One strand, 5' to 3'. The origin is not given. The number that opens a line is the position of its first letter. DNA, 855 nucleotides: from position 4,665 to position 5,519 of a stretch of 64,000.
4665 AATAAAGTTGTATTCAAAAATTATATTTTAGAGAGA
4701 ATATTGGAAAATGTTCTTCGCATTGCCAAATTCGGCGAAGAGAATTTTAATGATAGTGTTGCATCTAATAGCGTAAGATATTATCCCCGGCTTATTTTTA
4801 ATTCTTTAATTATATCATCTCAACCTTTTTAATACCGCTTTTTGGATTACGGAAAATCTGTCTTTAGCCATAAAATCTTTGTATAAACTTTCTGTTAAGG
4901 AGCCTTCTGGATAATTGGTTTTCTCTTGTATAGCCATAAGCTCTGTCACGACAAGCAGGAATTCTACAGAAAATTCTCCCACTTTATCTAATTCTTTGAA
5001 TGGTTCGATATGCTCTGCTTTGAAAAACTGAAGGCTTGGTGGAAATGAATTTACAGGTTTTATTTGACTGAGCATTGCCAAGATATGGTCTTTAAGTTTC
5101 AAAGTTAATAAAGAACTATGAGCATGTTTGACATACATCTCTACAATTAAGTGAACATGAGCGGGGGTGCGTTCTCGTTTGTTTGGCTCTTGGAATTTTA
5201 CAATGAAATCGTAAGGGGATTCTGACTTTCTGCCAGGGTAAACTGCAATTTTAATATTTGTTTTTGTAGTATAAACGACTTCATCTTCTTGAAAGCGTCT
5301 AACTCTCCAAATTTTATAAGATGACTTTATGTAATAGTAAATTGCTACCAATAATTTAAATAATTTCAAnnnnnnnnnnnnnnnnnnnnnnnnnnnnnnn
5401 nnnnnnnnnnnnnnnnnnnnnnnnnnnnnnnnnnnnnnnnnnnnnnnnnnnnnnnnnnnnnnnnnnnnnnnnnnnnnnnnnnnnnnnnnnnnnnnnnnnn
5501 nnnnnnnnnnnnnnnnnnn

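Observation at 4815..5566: Zinc-ribbon and 184-aa ORFs translationally coupled to the methyltransferase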

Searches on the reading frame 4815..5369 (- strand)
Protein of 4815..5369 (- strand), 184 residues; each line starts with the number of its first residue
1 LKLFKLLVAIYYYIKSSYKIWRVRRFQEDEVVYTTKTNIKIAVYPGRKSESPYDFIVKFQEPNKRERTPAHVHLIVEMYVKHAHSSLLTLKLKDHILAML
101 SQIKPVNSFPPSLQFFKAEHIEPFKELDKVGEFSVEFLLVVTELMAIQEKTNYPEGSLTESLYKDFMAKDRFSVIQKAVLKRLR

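Call 3: search_protein_families(library=pfam, proteins=[window:4815-5369:-], max_evalue=1)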
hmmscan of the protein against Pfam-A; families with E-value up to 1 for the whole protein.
window:4815-5369:- (184 aa): 1 family
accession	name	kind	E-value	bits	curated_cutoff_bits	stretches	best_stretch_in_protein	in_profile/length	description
PF18210.6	Knl1_RWD_C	-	0.21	12.2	27.8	1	21-102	59-139/151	Knl1 RWD C-terminal domain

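Call 4: search_protein_families(library=ncbifam, proteins=[window:4815-5369:-], max_evalue=1)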
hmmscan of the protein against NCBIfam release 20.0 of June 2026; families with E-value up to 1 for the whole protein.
window:4815-5369:- (184 aa): 0 families

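Call 5: search_protein_families(library=padloc, proteins=[window:4815-5369:-], max_evalue=1)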
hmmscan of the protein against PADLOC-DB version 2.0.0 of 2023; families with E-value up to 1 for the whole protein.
window:4815-5369:- (184 aa): 0 families

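Call 7: find_homologous_proteins(query=window:4815-5369:-, max_evalue=0.01)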
Query window:4815-5369:- (184 aa): 486 proteins with E <= 0.01 among 526 candidates; the best 120 are listed.
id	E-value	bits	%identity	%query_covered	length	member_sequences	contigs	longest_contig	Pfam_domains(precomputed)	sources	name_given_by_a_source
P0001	9.2e-114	395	100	100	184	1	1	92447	-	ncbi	ncbi:MAG: hypothetical protein AB1410_00925 [Acidobacteriota bacterium]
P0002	6.2e-98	344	86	98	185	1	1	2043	-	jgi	-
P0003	1.6e-97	342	84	99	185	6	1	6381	-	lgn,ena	-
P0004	2.5e-97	342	84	99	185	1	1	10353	-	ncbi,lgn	-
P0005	4.3e-97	341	85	99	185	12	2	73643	-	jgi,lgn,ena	-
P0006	5.5e-97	341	84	99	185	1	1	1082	-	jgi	jgi:hypothetical protein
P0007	2.3e-96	339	82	100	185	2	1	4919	-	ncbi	-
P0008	4.7e-96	338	83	99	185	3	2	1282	-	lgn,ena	-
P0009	2.3e-95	335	84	99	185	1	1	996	-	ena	-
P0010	3.2e-95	335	84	98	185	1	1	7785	-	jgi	jgi:hypothetical protein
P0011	5.6e-95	334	83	99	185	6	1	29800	-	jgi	-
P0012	6.0e-95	334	83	98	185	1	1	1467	-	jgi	-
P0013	6.2e-95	334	82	99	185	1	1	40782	-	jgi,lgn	-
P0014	6.6e-95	334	82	99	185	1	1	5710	-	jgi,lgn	-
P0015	7.9e-95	334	82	99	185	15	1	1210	-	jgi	-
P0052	3.9e-92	325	79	99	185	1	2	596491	-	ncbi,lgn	-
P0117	6.5e-86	305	78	97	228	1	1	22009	-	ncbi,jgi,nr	ncbi:MAG: hypothetical protein J7K36_03635 [Archaeoglobaceae archaeon]|nr:hypothetical protein [Arch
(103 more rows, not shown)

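Call 10: find_encoding_contigs(protein=P0052, flank=8000, max_places=3)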
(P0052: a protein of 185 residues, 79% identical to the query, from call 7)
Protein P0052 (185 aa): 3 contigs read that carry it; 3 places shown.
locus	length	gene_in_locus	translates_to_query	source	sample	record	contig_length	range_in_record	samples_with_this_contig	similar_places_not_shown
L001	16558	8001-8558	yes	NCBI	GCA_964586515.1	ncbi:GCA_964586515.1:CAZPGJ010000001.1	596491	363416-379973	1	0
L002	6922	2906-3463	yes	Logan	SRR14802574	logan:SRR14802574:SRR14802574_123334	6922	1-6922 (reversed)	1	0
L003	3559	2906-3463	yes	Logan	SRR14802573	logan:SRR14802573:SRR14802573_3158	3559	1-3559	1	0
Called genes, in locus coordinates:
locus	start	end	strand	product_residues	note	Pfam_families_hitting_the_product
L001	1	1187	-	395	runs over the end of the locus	PF09488:Osmo_MPGsynth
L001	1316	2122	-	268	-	PF08282:Hydrolase_3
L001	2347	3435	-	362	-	PF01926:MMR_HSR1, PF02421:FeoB_N (faint), PF06071:YchF-GTPase_C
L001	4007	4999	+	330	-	PF06144:DNA_pol3_delta, PF21694:DNA_pol3_delta_C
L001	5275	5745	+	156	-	PF03479:PCC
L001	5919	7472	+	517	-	PF01555:N6_N4_Mtase, PF01170:UPF0020 (weak), PF02475:TRM5-TYW2_MTfase (weak), PF09445:Methyltransf_15 (weak), PF13847:Methyltransf_31 (weak), PF08241:Methyltransf_11 (faint), PF13649:Methyltransf_25 (faint), PF01555:N6_N4_Mtase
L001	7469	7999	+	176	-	-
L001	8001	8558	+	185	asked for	-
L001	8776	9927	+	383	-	PF04055:Radical_SAM (weak)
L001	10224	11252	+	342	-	-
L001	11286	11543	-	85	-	PF01713:Smr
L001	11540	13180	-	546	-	PF01171:ATP_bind_3, PF11734:TilS_C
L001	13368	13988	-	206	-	PF00300:His_Phos_1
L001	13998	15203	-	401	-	PF16491:Peptidase_M48_N, PF01435:Peptidase_M48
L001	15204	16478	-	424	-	PF01595:CNNM, PF00571:CBS (weak), PF03471:CorC_HlyC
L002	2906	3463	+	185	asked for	-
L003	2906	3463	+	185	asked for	-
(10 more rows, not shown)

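Call 11: find_encoding_contigs(protein=P0117, flank=8000, max_places=3)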
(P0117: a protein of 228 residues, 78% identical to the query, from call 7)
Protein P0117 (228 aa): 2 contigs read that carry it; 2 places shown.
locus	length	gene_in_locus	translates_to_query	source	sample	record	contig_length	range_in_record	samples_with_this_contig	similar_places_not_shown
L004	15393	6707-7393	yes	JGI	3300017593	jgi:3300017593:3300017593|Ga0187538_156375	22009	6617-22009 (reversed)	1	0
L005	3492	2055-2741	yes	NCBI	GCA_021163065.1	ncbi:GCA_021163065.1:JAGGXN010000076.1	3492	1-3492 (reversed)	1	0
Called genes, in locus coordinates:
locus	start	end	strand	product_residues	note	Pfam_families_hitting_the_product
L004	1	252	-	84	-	?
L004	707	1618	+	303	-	PF01791:DeoC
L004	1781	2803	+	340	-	PF08240:ADH_N, PF01262:AlaDh_PNT_C (weak), PF16912:Glu_dehyd_C (weak), PF00107:ADH_zinc_N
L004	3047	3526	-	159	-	PF13751:DDE_Tnp_1_6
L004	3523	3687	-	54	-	-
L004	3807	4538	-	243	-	PF05598:DUF772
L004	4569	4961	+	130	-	PF26468:GIY_YIG_3 (weak)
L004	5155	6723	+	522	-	PF01555:N6_N4_Mtase, PF02475:TRM5-TYW2_MTfase (weak), PF01170:UPF0020 (weak), PF06325:PrmA (weak), PF09445:Methyltransf_15 (weak), PF13847:Methyltransf_31 (weak), PF08241:Methyltransf_11 (weak), PF01555:N6_N4_Mtase, +1 more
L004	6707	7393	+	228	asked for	-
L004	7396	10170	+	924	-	PF00580:UvrD-helicase (weak), PF13086:AAA_11, PF13245:AAA_19 (weak), PF13604:AAA_30 (weak), PF01443:Viral_helicase1 (faint), PF13087:AAA_12, PF04480:DUF559, PF18741:MTES_1575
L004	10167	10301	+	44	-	-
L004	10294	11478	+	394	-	-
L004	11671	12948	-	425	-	PF01609:DDE_Tnp_1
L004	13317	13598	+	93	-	PF12675:DUF3795 (faint)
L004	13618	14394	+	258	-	PF08713:DNA_alkylation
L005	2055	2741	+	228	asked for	-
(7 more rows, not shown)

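Call 19: search_solved_structures(query=A1, max_evalue=10, show_alignments=2)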
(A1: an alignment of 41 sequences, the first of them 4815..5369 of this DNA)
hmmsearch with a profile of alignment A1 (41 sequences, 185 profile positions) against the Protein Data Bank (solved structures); distinct sequences matched with E-value up to 10: 1.
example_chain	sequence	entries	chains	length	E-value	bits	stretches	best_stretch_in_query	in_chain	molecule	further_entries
7ung_A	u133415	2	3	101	0.038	17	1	49-136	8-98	Protein CFAP141 | Cilia- and flagella-associated protein 141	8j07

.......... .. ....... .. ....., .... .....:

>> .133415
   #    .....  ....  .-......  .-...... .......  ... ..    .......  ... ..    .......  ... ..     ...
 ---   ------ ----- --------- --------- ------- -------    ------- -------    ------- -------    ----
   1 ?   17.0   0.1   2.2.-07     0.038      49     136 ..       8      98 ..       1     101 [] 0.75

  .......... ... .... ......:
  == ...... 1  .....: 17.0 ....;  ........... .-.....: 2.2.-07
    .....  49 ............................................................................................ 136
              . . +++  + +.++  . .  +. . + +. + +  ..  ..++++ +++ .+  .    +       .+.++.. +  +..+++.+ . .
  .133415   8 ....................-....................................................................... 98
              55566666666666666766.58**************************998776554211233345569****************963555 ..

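Call 20: find_related_loci(query=A1, collection=genome_contigs, flank=6000)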
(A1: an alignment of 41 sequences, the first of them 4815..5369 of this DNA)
Query A1 (184 aa) in genome_contigs; peptide patterns used: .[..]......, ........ (x = any residue, [..] = any of these).
143 stretches matched a pattern; 120 encode a relative of the query (tblastn E <= 1e-3); the best 80 are kept; 80 distinct loci.
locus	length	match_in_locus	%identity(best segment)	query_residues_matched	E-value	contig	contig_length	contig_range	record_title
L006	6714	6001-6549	84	2-184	2e-103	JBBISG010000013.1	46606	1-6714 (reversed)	MAG: Nitrospirota bacterium isolate BQF270218_bin_368 NODE_560_length_46606_cov_3.02489, whole genome shotgun sequence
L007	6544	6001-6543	84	2-182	6e-102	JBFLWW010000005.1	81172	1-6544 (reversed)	MAG: Nitrospirota bacterium isolate MAG042 MAG042_5, whole genome shotgun sequence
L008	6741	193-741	81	2-184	2e-101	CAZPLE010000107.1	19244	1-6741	MAG TPA_asm: uncultured bacterium isolate SRP231805_co4_127 genome assembly, contig: k141_277534, whole genome shotgun s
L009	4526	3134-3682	83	2-184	7e-102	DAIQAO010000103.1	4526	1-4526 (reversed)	MAG TPA_asm: Dissulfurispiraceae bacterium isolate CTOTU21541 NODE_6475_length_4526_cov_257.430329, whole genome shotgun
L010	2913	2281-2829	81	2-184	3e-103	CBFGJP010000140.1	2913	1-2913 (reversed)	MAG: candidate division WOR-3 bacterium isolate QZM1.Bin.155.optimized.1 genome assembly, contig: NODE_140_length_2913_c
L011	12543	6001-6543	81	4-184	4e-100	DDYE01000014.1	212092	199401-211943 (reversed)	MAG TPA_asm: Candidatus Marinimicrobia bacterium UBA2242 UBA2242_contig_2147, whole genome shotgun sequence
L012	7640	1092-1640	80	2-184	3e-100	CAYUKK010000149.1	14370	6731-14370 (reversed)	MAG TPA_asm: uncultured Eubacteriales bacterium isolate SRP231805_co4_152 genome assembly, contig: k141_305565, whole ge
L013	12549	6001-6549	79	2-184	1e-98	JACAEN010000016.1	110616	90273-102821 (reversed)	MAG: Chloroflexota bacterium isolate L.E.CH.35 k119_90992, whole genome shotgun sequence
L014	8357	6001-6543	81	4-184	3e-98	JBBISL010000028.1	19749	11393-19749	MAG: candidate division WOR-3 bacterium isolate SLF170214_bin_372 NODE_3043_length_19749_cov_6.811669, whole genome shot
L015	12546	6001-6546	79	2-183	3e-98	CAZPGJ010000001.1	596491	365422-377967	MAG TPA_asm: uncultured Dehalococcoidales bacterium isolate binchicken_co294_83 genome assembly, contig: NODE_8_length_5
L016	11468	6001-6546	79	2-183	8e-98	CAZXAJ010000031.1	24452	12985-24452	MAG TPA_asm: uncultured Dehalococcoidales bacterium isolate binchicken_co334_347 genome assembly, contig: NODE_3412_leng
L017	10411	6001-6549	75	2-184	6e-96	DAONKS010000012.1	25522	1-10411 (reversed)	MAG TPA_asm: bacterium isolate AMR_MDS_3707 NODE_1718_length_25522_cov_8.827581, whole genome shotgun sequence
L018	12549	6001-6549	75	2-184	4e-94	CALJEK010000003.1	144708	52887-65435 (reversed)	MAG: Candidatus Kryptonia bacterium isolate S1_Bin_METABAT__339_1 genome assembly, contig: c_000001176027, whole genome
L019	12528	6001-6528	77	4-179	1e-92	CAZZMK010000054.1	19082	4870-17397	MAG TPA_asm: uncultured Nitrospirales bacterium isolate binchicken_co25_113 genome assembly, contig: k141_135376, whole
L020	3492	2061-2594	78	2-179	1e-93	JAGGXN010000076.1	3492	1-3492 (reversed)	MAG: Archaeoglobaceae archaeon isolate AUK153 PB_MBMC_107_c_000000000191, whole genome shotgun sequence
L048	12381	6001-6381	87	57-183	1e-70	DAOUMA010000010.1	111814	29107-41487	MAG TPA_asm: Dehalococcoidia bacterium isolate W31_72 k127_166463, whole genome shotgun sequence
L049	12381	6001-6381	86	57-183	4e-70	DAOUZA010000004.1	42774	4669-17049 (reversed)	MAG TPA_asm: Dehalococcoidia bacterium isolate CSMAG_941 CSMAG_941_k141_300151_length_42774_cov_53.9727, whole genome sh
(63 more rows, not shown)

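Call 22: predict_structure(alignment_id=A1)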
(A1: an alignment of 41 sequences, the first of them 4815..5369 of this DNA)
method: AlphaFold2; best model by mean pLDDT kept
length: 184 residues; sequences in the alignment: 41
mean_pLDDT: 75.0   pTM: 0.65
mean pLDDT of the five models: 75.0, 73.8, 52.7, 47.6, 42.3
residues with pLDDT >= 90: 8; 70-90: 112; 50-70: 57; < 50: 7
segments of 3 or more residues with pLDDT < 50: 76-81
pLDDT, mean of each block of 10 residues (from residue 1): 87 81 62 87 73 76 80 51 68 83 81 87 79 81 82 71 64 63 60
secondary structure, 60 per line:
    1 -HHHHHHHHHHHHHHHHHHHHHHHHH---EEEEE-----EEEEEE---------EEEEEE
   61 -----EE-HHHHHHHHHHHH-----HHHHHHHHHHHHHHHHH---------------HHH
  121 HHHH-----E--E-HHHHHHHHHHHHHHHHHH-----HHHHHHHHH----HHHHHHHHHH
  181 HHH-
elements in order: H2-26 E30-34 E40-45 E55-60 H69-80 H86-102 H118-124 H135-152 H158-166 H171-183

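Call 25: search_protein_families(library=pfam, proteins=[L001:7469-7996:+, L013:5778-5948:+], max_evalue=1)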
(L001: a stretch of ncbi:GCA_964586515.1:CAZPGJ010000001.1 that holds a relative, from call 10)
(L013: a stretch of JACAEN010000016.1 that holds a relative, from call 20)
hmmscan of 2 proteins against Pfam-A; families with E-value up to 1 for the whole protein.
L001:7469-7996:+ (176 aa): 2 families
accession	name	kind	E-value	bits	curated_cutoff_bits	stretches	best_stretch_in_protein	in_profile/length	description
PF21003.3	NucS_N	-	0.0036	17.6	23.9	1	31-105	12-82/100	Endonuclease NucS N-terminal PH-like domain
PF22746.1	SHOCT-like_DUF2089-C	-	0.014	15.4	27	1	93-111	11-29/32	SHOCT-like domain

L013:5778-5948:+ (57 aa): 26 families (the best 25 are shown)
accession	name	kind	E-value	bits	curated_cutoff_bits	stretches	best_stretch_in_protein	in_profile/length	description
PF21344.3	Zn_ribbon_LysW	-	5e-05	23.3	27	1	18-54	2-33/46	Alpha-aminoadipate carrier protein LysW-like, globular domain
PF12773.13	DZR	-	0.00038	21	27.3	1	18-49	14-45/45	Double zinc ribbon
PF05876.18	GpA_ATPase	-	0.0046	17.1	25.6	1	3-53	181-234/247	Phage terminase large subunit gpA, ATPase domain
PF14149.11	YhfH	-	0.0097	16.2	27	0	44-55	15-26/37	YhfH-like protein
PF13240.11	Zn_Ribbon_1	-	0.01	16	25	0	19-26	2-9/23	zinc-ribbon domain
PF03604.18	Zn_ribbon_RPAB4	-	0.013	15.6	24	1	16-26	17-27/32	DNA directed RNA polymerase, 7 kDa subunit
PF24441.1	DUF7560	-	0.02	15.1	27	1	18-30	7-19/44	Family of unknown function (DUF7560)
PF13248.11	Zn_ribbon_3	-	0.02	14.8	27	0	17-26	3-11/26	zinc-ribbon domain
PF24463.1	DUF7577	-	0.031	14.3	28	1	16-27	2-13/27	Domain of unknown function (DUF7577)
PF23451.1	Zn_ribbon_PaaD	-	0.034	14.2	27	1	6-25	4-23/53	PaaD zinc beta ribbon domain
PF23454.1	Zn_ribbon_Brz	-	0.042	14.9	27.9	0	16-27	5-16/58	Transcriptional regulator Brz zinc beta ribbon domain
PF05207.18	Zn_ribbon_CSL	-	0.057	13.6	29.2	1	6-54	8-52/55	CSL zinc finger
PF18912.6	DZR_2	-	0.09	13.1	27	0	18-52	9-31/56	Double zinc ribbon domain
PF24444.1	DUF7563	-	0.11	12.5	27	0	36-53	20-37/39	Family of unknown function (DUF7563)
PF08792.16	A2L_zn_ribbon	-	0.12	12.6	22.9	1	38-50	17-29/33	A2L zinc ribbon domain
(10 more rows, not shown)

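Call 28: search_protein_representatives(alignment_id=A1)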
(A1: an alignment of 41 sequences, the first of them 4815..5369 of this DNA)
Query: 41 sequences, 185 profile positions. Proteins with E-value up to 0.001 (for the whole library): 224; up to 1e-10: 106; up to 1e-30: 27. The best 150 are listed.
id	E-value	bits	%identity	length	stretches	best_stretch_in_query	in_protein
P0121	4.8e-62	225.4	-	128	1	58-185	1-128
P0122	5.6e-62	225.2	-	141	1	1-141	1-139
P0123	5.3e-56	205.7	-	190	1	29-182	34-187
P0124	5.3e-51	189.4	-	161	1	28-183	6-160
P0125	3.3e-50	186.8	-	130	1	2-119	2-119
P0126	4.2e-50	186.5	-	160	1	32-182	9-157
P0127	4.4e-49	183.1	-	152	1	31-179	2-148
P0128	1.3e-47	178.3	-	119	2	124-182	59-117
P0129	1.5e-46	174.8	-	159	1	30-182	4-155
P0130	7.3e-43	162.8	-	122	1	44-128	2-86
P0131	4.3e-41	157.1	-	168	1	52-157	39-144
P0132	5.5e-40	153.4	-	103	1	103-185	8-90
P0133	7.2e-39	149.8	-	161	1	28-180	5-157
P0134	1.9e-38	148.4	-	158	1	31-183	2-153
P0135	3.6e-37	144.3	-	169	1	32-181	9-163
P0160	1.3e-24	103.4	-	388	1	31-167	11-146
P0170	3.4e-20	89.0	-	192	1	30-166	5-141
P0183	2.3e-17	79.7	-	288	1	42-165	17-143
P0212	3.5e-12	62.8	-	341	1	45-170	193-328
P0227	1.1e-10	58.0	-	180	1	42-181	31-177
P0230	1.6e-10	57.4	-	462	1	40-152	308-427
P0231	1.9e-10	57.2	-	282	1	34-183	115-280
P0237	4.2e-10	56.0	-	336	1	23-179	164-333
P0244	1.0e-09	54.8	-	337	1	42-169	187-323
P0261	2.3e-08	50.4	-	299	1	131-170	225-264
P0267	8.8e-08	48.5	-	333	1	44-177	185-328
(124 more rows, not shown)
